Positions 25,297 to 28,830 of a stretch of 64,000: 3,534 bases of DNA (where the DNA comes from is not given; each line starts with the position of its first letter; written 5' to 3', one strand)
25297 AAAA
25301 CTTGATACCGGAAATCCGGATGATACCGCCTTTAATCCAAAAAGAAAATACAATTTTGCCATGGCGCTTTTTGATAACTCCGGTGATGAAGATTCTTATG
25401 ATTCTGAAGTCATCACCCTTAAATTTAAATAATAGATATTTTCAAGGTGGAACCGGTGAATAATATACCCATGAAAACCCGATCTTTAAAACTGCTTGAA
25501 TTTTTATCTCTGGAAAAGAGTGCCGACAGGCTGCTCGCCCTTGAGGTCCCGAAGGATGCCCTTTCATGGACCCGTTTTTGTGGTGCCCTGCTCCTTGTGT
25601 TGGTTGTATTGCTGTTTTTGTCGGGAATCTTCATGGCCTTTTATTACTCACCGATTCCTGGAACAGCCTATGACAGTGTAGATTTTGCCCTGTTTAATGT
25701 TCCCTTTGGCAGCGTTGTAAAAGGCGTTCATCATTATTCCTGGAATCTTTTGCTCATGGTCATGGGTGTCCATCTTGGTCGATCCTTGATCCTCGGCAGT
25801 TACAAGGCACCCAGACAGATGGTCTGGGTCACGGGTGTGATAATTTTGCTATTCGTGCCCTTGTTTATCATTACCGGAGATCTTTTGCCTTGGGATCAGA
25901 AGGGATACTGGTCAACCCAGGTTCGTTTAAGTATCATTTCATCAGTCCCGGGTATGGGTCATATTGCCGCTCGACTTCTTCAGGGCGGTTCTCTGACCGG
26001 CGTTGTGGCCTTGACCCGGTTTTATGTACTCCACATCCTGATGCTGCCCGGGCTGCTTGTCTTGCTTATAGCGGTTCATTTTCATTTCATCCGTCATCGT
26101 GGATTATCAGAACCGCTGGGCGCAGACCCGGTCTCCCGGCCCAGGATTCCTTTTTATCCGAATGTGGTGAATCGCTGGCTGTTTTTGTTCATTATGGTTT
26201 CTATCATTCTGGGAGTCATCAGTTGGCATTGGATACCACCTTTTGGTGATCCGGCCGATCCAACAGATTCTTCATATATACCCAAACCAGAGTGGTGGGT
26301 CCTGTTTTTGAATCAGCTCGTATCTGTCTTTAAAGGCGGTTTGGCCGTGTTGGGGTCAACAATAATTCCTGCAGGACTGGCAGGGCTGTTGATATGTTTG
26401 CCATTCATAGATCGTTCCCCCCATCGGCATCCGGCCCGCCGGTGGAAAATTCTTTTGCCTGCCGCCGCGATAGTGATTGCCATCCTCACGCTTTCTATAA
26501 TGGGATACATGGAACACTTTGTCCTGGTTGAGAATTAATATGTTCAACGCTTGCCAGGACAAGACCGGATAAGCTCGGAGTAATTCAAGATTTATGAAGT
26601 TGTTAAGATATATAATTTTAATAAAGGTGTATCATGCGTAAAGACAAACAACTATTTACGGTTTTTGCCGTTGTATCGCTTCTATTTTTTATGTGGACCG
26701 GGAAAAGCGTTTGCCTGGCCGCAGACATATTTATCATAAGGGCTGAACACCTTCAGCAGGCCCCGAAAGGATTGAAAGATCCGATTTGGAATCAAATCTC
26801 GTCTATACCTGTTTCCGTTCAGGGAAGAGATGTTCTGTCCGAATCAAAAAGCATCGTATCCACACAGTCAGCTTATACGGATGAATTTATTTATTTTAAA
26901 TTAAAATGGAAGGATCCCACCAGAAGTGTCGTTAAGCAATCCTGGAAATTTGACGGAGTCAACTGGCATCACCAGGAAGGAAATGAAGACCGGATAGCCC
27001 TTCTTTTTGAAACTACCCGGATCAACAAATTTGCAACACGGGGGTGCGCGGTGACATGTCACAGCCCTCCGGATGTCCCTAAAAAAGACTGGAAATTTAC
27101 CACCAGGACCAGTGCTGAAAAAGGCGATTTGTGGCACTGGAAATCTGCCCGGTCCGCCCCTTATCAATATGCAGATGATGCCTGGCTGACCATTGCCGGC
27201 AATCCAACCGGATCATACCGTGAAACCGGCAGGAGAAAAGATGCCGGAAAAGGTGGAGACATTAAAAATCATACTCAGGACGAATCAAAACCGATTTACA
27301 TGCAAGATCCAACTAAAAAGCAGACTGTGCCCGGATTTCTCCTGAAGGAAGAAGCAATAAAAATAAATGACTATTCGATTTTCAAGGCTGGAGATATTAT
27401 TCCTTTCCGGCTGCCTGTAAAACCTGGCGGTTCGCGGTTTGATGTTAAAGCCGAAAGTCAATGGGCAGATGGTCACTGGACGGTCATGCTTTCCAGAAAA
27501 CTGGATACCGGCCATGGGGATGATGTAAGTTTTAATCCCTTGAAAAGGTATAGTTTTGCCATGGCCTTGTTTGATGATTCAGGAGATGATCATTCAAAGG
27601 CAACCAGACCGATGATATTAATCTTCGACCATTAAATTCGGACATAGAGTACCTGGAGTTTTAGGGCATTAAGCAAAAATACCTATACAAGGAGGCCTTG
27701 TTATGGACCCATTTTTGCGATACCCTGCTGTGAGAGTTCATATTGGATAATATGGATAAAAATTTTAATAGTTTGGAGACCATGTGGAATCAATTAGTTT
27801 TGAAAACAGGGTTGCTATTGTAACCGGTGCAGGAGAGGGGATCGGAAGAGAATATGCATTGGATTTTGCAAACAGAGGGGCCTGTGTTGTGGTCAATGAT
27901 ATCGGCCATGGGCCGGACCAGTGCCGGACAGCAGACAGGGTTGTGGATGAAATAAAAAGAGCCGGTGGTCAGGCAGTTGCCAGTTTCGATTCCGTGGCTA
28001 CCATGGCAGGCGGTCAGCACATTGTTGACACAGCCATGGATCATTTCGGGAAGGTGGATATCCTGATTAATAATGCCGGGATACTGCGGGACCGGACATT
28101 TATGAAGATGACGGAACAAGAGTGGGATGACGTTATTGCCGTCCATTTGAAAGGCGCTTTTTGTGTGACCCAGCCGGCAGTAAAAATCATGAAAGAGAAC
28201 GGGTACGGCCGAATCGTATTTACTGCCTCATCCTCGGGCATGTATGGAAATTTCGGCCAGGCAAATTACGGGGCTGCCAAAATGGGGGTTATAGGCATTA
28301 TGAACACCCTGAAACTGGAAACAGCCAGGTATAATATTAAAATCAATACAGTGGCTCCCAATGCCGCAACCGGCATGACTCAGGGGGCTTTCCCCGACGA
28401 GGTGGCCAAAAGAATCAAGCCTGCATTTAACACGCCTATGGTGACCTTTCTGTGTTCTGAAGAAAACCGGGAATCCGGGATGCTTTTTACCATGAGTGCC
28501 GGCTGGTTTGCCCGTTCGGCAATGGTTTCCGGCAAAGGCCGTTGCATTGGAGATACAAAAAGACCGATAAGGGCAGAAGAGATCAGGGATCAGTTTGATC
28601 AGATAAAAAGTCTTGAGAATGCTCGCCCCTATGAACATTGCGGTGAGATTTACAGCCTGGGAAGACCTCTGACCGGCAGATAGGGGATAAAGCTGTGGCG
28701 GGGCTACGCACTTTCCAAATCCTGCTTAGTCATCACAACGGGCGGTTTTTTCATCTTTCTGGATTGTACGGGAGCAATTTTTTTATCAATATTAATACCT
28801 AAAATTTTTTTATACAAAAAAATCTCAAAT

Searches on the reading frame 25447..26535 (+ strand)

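Call 37: search_protein_families(library=pfam, proteins=[window:25447-26535:+], max_evalue=0.000001)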
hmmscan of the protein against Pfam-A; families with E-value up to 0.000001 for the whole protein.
window:25447-26535:+ (363 aa): 2 families
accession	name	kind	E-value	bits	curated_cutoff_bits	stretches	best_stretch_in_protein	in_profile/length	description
PF13631.11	Cytochrom_B_N_2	-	6.8e-40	137.2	27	1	101-257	2-157/169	Cytochrome b(N-terminal)/b6/petB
PF00033.24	Cytochrome_B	-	3e-37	128.7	27.2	1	39-218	11-188/189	Cytochrome b/b6/petB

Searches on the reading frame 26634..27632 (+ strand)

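Call 37: search_protein_families(library=pfam, proteins=[window:26634-27632:+], max_evalue=0.000001)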
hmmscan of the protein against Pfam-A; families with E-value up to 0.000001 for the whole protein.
window:26634-27632:+ (333 aa): 1 family
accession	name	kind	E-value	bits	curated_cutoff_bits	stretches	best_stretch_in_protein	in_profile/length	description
PF09459.16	EB_dh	-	2.4e-53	182.1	33.3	1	49-323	1-234/236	Ethylbenzene dehydrogenase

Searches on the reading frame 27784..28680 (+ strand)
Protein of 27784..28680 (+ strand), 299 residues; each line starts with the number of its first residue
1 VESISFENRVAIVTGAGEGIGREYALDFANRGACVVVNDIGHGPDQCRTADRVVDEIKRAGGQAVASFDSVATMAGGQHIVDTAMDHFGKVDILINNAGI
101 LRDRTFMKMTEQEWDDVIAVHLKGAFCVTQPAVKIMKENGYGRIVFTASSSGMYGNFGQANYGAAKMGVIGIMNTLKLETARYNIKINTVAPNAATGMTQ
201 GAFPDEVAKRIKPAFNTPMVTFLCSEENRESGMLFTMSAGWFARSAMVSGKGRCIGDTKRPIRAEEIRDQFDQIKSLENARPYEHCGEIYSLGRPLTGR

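Call 37: search_protein_families(library=pfam, proteins=[window:27784-28680:+], max_evalue=0.000001)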
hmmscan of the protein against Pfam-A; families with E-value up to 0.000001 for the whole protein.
window:27784-28680:+ (299 aa): 3 families
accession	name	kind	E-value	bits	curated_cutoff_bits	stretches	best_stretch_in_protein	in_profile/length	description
PF00106.31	adh_short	-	2e-47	161.7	26.6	1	9-202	1-190/195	short chain dehydrogenase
PF13561.12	adh_short_C2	-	9.1e-33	114.2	27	1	15-201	1-183/236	Enoyl-(Acyl carrier protein) reductase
PF08659.16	KR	-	3.3e-16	60.2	22.6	1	12-166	4-153/180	KR domain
